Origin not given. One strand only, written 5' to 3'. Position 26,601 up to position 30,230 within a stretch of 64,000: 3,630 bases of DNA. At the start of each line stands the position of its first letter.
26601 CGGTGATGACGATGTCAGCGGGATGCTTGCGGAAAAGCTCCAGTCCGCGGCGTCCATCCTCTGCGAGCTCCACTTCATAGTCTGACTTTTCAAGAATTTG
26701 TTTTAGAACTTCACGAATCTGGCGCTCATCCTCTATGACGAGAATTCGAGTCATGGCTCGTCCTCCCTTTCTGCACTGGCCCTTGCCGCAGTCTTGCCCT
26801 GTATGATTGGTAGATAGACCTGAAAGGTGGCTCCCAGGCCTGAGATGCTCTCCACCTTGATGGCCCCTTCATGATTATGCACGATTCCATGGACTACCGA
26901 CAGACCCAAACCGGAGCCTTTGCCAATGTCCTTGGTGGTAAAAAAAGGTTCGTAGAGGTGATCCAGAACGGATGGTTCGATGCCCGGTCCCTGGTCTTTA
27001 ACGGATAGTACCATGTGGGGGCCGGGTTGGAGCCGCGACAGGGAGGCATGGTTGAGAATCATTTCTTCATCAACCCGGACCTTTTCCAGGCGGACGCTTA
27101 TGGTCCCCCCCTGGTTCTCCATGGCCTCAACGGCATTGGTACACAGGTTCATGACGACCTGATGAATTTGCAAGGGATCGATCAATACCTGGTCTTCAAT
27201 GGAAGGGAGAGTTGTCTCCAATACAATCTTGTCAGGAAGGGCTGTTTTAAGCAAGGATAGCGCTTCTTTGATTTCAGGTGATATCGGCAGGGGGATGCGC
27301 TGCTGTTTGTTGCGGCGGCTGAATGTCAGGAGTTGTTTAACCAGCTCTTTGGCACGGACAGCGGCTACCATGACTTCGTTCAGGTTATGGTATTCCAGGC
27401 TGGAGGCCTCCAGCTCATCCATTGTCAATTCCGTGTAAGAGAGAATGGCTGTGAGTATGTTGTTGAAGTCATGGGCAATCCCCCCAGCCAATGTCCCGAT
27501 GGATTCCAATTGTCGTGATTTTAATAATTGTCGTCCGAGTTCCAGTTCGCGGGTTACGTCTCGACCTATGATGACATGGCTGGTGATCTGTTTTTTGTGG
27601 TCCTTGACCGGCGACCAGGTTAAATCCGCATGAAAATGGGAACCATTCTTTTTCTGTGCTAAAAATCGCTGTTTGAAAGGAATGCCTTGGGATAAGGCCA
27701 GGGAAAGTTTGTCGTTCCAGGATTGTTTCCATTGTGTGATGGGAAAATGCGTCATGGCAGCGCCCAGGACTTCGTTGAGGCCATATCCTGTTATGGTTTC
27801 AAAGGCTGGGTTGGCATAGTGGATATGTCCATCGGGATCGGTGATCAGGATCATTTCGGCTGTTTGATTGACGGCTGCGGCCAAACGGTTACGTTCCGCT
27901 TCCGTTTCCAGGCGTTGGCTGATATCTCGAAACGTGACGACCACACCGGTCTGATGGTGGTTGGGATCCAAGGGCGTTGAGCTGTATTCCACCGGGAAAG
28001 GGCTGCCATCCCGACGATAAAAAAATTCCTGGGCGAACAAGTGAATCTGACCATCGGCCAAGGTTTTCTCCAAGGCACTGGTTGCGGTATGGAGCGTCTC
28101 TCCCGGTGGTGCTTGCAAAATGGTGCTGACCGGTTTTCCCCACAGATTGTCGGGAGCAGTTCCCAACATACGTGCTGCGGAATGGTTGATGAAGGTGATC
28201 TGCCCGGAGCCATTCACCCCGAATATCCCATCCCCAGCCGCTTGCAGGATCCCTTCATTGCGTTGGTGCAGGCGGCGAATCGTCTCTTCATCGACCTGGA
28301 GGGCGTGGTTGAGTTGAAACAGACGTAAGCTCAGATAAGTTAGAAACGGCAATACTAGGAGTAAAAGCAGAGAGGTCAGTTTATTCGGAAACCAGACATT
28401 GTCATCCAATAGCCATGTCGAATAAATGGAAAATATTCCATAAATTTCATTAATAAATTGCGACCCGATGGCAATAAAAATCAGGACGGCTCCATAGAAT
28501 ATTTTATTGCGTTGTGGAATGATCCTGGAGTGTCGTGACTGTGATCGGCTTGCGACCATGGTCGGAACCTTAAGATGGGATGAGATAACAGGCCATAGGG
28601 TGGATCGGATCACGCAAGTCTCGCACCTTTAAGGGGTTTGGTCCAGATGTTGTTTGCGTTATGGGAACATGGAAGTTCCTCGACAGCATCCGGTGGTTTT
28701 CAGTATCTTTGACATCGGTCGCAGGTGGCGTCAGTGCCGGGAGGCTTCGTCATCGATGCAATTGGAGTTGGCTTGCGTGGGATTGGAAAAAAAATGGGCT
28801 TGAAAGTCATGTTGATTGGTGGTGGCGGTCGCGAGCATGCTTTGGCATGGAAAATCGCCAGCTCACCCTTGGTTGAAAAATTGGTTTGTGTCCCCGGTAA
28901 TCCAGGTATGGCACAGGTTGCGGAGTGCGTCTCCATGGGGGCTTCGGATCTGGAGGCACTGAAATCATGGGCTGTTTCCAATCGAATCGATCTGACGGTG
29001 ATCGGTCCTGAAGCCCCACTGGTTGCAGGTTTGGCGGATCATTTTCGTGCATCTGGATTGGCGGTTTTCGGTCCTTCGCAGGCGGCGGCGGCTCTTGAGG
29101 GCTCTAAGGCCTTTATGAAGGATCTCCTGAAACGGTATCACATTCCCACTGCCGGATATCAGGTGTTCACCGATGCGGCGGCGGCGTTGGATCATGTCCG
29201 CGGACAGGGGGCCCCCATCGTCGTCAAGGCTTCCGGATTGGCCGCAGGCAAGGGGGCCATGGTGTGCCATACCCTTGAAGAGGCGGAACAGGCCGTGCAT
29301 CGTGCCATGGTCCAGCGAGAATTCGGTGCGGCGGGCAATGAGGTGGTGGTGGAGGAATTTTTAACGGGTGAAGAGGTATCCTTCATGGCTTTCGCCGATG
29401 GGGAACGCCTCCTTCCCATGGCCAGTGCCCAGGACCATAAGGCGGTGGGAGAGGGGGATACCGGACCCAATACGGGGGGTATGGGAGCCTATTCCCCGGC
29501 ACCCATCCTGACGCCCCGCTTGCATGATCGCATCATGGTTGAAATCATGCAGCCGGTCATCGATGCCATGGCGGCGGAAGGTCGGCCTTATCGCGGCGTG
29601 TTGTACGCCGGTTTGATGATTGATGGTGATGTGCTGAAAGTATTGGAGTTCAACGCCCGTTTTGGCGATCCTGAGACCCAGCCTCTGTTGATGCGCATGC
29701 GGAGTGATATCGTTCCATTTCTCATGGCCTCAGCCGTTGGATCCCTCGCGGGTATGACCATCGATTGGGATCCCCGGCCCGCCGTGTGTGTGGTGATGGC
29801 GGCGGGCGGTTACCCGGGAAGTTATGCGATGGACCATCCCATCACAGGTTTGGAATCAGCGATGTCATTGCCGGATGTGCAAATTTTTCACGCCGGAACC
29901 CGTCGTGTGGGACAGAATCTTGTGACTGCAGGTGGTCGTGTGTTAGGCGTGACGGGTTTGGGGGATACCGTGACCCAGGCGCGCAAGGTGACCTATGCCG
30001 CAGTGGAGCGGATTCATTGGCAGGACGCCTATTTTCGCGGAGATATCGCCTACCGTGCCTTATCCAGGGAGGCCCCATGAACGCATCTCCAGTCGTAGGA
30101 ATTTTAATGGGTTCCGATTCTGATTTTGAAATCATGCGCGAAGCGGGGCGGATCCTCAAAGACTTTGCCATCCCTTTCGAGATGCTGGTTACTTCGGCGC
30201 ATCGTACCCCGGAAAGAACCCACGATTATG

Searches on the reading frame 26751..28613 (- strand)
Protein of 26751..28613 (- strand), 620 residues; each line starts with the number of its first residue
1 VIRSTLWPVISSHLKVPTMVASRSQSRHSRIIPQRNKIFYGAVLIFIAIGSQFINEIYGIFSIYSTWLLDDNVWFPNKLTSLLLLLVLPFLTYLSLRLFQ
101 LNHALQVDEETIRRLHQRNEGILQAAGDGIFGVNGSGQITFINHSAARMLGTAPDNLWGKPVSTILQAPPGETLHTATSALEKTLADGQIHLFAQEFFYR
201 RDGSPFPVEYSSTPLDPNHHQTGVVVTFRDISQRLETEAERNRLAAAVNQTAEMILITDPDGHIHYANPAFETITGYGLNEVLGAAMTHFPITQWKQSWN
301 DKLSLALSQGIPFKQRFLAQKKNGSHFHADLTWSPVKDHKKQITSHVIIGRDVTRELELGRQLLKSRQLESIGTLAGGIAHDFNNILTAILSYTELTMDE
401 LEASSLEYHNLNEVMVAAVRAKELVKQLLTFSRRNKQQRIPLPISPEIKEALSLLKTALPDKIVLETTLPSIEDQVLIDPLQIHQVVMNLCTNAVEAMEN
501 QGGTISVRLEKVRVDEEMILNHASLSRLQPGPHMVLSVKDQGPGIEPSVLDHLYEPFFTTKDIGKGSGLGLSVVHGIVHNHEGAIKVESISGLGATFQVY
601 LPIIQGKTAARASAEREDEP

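Call 64: search_protein_families(library=pfam, proteins=[window:26751-28613:-], max_evalue=0.00001)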
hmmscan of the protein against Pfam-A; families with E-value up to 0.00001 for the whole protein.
window:26751-28613:- (620 aa): 7 families
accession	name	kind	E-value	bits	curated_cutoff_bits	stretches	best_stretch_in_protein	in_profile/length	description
PF13426.13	PAS_9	-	3.4e-32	111.2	27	2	253-354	2-102/103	PAS domain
PF00989.32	PAS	-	6.4e-25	87.8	22.6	2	119-231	3-113/113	PAS fold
PF02518.31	HATPase_c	-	3.6e-22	79.3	26.4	1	479-603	2-109/111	Histidine kinase-, DNA gyrase B-, and HSP90-like ATPase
PF08448.16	PAS_4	-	1.9e-19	70.4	23.1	2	249-356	2-108/110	PAS fold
PF13188.13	PAS_8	-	3.8e-14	52.4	21.8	1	242-287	1-43/65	PAS domain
PF08447.18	PAS_3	-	3.4e-11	43.7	25.6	0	265-344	2-83/89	PAS fold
PF00512.31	HisKA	-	2.7e-08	34.2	26.9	1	373-435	3-64/66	His Kinase A (phospho-acceptor) domain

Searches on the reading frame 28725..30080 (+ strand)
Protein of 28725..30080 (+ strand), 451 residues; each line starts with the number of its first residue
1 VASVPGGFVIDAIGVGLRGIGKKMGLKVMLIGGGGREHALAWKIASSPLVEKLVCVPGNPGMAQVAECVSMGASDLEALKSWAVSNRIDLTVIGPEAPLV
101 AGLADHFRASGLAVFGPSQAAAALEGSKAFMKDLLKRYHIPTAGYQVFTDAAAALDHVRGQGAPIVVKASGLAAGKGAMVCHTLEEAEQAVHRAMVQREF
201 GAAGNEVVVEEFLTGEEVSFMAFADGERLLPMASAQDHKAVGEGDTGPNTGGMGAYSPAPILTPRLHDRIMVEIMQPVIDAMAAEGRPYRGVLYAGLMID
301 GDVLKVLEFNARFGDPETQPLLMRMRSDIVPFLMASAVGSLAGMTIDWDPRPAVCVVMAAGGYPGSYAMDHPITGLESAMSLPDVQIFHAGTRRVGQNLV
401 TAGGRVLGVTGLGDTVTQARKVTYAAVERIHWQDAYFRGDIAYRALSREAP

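Call 64: search_protein_families(library=pfam, proteins=[window:28725-30080:+], max_evalue=0.00001)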
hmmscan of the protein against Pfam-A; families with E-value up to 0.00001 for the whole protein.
window:28725-30080:+ (451 aa): 5 families
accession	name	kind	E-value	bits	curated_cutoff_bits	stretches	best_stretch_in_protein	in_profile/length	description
PF01071.24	GARS_A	-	4e-78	262.2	27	1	126-318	1-194/194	Phosphoribosylglycinamide synthetase, ATP-grasp (A) domain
PF02844.21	GARS_N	-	1.7e-38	131.8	29.5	1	27-125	2-100/100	Phosphoribosylglycinamide synthetase, N domain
PF02843.22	GARS_C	-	4e-31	107.6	34.8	1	353-444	1-92/92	Phosphoribosylglycinamide synthetase, C domain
PF02786.22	CPSase_L_D2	-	1.5e-06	28.4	19.8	1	132-215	6-91/211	Carbamoyl-phosphate synthase L chain, ATP binding domain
PF02222.28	ATP-grasp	-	1.8e-06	28.2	27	1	134-221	2-85/179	ATP-grasp domain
